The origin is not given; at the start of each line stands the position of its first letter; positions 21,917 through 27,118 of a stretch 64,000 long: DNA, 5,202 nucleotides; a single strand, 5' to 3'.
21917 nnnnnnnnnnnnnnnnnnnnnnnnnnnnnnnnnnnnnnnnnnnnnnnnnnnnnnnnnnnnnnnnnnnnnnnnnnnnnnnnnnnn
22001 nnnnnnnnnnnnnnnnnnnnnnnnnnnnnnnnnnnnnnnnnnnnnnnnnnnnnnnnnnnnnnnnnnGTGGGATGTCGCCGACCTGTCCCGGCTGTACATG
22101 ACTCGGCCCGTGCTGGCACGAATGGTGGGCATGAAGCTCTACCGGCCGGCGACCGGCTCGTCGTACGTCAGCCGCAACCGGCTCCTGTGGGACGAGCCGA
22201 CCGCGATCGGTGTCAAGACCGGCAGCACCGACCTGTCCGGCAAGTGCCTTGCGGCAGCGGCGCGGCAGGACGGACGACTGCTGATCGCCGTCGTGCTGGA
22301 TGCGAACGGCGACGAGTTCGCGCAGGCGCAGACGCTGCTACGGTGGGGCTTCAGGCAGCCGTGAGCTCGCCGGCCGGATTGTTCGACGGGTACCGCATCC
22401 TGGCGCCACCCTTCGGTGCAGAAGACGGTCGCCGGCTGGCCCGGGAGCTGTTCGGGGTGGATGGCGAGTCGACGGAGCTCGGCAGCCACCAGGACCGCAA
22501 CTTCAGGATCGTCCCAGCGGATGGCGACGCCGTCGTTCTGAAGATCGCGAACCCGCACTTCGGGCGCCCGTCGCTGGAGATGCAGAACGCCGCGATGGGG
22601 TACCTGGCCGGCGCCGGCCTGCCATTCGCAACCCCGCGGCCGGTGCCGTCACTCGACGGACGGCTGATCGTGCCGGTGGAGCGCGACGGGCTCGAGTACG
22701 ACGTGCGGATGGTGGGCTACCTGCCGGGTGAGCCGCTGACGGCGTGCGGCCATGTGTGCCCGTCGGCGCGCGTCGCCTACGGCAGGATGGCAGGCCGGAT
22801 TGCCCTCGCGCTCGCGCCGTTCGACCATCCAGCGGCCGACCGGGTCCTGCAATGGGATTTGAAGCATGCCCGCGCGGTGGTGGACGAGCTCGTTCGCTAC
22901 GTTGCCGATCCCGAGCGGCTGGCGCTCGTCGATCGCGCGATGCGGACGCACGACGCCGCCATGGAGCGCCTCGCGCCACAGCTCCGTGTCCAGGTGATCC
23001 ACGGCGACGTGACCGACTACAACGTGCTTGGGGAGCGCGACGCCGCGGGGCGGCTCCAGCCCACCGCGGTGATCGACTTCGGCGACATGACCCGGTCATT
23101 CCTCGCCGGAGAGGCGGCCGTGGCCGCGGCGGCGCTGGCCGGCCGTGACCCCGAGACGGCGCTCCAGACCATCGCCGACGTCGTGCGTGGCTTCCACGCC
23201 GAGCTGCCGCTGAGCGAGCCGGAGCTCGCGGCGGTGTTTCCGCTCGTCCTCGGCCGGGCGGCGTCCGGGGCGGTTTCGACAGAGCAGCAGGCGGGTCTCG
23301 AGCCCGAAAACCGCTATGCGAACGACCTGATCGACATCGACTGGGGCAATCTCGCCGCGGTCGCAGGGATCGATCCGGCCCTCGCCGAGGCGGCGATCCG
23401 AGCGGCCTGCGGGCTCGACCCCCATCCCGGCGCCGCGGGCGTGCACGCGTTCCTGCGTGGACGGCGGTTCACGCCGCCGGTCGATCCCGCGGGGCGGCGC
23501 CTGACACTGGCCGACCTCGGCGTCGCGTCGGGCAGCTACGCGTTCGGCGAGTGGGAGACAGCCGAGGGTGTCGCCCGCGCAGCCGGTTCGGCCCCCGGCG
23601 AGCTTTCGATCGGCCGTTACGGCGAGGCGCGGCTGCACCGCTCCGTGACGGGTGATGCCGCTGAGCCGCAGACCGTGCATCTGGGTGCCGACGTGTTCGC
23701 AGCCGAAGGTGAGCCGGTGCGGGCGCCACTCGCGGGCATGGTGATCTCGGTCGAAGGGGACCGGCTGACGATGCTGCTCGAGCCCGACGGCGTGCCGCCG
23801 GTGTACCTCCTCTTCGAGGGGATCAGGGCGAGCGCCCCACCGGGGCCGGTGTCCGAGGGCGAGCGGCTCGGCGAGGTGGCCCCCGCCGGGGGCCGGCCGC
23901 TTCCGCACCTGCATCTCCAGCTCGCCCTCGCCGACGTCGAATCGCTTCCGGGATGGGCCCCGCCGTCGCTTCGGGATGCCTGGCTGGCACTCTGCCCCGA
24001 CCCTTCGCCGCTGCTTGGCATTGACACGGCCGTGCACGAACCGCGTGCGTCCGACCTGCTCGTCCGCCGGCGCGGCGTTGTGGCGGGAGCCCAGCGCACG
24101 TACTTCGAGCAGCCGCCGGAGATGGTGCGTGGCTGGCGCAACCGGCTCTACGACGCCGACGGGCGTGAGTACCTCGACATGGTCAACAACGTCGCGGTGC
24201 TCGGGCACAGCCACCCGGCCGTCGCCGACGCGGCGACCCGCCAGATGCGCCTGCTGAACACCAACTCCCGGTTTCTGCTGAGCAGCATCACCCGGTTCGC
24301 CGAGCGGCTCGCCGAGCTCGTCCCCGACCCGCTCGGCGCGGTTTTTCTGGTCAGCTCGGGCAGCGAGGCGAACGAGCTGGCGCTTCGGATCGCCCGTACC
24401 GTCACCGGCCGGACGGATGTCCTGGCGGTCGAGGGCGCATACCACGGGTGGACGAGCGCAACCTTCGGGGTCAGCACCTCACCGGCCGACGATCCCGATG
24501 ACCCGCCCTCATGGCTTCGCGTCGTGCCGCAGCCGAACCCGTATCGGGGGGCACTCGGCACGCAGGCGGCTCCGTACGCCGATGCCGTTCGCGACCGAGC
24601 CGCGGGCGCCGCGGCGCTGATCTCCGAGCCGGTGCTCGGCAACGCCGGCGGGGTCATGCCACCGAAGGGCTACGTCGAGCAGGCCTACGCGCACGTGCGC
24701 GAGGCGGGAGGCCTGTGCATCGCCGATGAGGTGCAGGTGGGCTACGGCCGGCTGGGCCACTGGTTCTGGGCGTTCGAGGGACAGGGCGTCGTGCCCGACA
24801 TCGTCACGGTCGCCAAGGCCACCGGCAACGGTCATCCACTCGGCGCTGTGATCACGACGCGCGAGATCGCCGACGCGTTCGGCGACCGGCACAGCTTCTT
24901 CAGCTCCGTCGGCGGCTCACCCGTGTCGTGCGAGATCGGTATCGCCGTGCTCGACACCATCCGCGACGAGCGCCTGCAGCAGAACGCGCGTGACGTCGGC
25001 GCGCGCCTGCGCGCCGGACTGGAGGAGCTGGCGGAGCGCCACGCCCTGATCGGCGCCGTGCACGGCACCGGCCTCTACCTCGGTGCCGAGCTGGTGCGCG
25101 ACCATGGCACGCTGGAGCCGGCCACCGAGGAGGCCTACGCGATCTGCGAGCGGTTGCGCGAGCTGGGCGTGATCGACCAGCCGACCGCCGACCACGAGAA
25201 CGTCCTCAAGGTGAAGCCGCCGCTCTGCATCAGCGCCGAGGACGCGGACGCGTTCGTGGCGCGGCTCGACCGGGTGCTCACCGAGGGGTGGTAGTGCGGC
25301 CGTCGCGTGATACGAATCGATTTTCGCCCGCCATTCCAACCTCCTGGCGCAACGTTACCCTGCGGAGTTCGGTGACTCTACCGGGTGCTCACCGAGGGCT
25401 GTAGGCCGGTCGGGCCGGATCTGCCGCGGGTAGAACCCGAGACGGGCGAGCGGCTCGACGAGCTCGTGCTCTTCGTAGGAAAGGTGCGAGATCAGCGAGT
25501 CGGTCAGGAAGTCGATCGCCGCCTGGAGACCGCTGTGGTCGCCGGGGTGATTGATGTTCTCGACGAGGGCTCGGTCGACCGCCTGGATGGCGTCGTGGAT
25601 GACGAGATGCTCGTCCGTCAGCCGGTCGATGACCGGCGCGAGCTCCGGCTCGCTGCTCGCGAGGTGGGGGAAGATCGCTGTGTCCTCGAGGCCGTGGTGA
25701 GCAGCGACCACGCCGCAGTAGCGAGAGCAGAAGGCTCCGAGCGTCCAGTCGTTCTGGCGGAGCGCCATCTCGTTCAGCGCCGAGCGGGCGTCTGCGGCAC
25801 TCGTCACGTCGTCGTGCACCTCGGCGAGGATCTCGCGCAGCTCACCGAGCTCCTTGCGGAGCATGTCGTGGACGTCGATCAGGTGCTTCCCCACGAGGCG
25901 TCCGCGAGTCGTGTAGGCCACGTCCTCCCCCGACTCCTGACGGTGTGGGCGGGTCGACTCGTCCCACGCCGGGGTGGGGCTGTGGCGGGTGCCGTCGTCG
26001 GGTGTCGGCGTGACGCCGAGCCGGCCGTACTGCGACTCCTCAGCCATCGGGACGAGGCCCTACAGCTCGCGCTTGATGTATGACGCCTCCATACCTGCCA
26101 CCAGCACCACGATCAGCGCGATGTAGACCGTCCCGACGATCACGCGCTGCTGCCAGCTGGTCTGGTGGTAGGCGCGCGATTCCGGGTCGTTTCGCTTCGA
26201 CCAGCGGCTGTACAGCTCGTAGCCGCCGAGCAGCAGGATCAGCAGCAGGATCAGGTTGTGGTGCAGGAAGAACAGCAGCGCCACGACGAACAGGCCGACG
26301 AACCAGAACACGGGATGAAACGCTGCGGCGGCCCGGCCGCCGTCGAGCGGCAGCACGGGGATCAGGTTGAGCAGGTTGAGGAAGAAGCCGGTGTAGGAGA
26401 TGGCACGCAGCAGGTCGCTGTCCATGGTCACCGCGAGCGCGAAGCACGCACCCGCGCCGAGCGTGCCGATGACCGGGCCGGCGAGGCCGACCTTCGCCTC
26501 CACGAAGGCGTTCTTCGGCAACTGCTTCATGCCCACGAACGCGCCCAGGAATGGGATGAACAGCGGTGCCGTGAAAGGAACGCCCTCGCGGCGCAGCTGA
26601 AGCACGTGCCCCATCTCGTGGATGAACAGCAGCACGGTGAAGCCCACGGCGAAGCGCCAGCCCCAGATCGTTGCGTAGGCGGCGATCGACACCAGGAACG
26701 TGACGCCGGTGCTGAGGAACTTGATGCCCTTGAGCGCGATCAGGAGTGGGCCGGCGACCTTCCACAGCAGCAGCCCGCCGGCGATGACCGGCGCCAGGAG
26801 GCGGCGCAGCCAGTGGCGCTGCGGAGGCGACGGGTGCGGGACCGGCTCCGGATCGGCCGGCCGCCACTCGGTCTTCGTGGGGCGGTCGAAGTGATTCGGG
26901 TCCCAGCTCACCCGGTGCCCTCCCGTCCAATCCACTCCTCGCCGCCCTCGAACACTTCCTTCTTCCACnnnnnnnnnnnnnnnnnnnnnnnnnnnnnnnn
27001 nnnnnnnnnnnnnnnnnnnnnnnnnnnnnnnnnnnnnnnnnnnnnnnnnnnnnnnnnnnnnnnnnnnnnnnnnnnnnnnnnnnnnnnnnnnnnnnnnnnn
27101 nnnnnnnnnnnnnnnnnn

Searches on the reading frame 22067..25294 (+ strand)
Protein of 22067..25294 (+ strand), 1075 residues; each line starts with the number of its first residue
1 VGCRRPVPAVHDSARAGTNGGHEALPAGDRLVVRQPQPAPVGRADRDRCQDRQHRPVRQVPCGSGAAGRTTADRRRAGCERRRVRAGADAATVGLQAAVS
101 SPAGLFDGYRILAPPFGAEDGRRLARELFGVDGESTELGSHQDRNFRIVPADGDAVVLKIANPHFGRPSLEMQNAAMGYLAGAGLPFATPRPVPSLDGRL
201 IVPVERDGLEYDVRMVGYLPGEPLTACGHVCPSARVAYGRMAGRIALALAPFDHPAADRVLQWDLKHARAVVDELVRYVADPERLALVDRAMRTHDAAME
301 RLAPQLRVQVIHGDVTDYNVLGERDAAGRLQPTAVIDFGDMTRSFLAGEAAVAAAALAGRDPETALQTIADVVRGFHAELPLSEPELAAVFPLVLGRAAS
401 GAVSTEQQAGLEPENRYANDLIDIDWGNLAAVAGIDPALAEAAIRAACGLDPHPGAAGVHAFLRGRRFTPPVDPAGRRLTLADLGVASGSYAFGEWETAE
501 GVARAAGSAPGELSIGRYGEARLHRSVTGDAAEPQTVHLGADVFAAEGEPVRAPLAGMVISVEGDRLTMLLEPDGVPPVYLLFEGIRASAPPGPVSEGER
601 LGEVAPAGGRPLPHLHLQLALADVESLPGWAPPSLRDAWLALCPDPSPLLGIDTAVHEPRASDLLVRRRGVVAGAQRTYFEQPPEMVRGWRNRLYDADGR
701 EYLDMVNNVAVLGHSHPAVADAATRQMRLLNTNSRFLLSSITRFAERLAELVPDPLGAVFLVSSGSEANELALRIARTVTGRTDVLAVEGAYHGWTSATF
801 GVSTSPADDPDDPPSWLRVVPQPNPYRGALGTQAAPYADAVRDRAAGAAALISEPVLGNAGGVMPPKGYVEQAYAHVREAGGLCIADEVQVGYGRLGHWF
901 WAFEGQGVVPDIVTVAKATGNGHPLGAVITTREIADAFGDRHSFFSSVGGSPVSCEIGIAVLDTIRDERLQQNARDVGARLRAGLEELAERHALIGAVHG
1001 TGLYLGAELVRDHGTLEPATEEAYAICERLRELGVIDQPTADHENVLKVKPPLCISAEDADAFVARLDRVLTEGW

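Call 51: search_protein_families(library=pfam, proteins=[window:22067-25294:+], max_evalue=0.001)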
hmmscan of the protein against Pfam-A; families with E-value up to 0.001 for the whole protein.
window:22067-25294:+ (1075 aa): 3 families
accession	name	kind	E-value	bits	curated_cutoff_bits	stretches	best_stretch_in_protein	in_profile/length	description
PF00202.27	Aminotran_3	-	8.5e-73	245.8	30.5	1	688-1071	15-403/403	Aminotransferase class-III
PF01636.29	APH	-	3.3e-17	63.5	23.2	1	142-366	10-222/239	Phosphotransferase enzyme family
PF01551.29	Peptidase_M23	-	2e-06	28.3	28.7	1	537-620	2-88/96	Peptidase family M23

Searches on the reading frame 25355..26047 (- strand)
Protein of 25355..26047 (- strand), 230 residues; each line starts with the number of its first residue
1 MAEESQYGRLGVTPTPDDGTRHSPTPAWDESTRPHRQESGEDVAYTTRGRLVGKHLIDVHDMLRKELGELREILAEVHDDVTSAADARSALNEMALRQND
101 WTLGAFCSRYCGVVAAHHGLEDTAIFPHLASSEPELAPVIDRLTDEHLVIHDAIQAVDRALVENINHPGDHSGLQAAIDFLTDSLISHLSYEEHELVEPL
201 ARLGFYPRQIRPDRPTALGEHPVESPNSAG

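Call 51: search_protein_families(library=pfam, proteins=[window:25355-26047:-], max_evalue=0.001)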
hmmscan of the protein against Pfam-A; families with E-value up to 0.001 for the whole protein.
window:25355-26047:- (230 aa): 1 family
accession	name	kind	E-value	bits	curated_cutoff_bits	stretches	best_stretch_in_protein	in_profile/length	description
PF01814.28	Hemerythrin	-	7.3e-14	52.8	25.3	1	56-197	6-124/127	Hemerythrin HHE cation binding domain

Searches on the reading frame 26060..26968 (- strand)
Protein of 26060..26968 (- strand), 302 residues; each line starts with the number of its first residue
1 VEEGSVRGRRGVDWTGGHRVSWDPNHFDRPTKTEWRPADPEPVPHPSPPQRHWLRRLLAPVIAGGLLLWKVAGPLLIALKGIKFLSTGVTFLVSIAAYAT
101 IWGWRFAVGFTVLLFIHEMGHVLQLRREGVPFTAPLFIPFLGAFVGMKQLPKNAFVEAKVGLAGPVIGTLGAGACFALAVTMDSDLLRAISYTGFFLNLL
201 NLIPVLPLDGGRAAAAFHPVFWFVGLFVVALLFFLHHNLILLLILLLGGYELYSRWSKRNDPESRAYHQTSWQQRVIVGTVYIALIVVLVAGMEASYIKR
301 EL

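Call 51: search_protein_families(library=pfam, proteins=[window:26060-26968:-], max_evalue=0.001)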
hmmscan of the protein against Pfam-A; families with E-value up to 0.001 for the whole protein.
window:26060-26968:- (302 aa): 1 family
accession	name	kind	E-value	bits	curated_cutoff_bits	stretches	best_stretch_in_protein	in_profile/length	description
PF02163.28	Peptidase_M50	-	2e-12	47.4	27.2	2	106-182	2-103/221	Peptidase family M50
